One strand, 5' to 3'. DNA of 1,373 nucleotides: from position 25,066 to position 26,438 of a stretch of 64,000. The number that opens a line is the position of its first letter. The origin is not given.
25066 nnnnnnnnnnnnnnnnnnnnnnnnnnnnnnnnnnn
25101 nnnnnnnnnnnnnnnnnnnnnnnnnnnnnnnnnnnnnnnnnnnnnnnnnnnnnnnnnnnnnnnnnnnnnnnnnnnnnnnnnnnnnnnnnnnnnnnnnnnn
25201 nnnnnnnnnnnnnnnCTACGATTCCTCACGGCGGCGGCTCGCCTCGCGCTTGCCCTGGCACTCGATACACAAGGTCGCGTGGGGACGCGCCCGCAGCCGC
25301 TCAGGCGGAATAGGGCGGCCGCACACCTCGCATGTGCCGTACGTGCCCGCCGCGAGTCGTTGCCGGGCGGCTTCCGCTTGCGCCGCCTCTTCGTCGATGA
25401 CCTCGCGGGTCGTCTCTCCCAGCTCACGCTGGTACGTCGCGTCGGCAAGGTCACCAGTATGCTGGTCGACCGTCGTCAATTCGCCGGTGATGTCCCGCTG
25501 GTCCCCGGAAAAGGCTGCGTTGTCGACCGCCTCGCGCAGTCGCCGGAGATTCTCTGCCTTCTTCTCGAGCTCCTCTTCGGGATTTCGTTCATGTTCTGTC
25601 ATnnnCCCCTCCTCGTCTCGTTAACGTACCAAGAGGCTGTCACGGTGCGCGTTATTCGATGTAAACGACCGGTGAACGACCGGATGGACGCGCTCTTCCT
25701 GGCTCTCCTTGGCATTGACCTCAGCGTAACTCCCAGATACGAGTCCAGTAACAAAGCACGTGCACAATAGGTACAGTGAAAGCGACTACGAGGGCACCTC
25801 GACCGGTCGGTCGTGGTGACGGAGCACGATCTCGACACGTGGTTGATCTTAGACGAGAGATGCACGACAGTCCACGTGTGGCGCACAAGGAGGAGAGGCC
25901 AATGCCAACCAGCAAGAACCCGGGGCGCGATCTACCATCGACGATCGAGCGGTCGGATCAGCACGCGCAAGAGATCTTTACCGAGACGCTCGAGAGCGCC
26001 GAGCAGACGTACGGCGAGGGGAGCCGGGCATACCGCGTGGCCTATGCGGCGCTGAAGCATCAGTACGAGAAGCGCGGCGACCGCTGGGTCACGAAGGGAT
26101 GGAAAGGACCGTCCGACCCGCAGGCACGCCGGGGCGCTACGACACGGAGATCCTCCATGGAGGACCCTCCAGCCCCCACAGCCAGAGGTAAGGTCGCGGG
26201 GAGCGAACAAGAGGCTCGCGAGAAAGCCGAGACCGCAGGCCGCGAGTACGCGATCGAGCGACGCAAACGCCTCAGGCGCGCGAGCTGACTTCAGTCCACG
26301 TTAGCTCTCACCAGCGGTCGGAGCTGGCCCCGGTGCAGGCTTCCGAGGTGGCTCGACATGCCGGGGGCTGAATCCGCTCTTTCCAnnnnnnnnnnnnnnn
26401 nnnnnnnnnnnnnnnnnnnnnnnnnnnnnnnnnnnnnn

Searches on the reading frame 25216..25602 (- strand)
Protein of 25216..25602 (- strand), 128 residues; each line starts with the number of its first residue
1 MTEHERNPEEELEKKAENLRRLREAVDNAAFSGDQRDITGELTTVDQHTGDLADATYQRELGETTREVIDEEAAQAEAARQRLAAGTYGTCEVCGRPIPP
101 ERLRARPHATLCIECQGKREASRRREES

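Call 8: search_protein_families(library=pfam, proteins=[window:25216-25602:-])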
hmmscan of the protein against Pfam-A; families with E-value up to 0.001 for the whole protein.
window:25216-25602:- (128 aa): 1 family
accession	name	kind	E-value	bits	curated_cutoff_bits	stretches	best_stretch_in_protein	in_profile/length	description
PF01258.23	zf-dskA_traR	-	4.5e-17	62.2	24.9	1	86-120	1-35/36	Prokaryotic dksA/traR C4-type zinc finger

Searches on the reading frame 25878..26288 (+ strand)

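Call 25: search_protein_families(library=pfam, max_evalue=0.001, proteins=[window:25878-26288:+])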
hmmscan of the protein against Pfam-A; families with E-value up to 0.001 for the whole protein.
window:25878-26288:+ (136 aa): 1 family
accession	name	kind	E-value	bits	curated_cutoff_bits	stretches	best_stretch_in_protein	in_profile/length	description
PF06150.17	ChaB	-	3.8e-15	56.7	27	1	19-73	1-60/60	ChaB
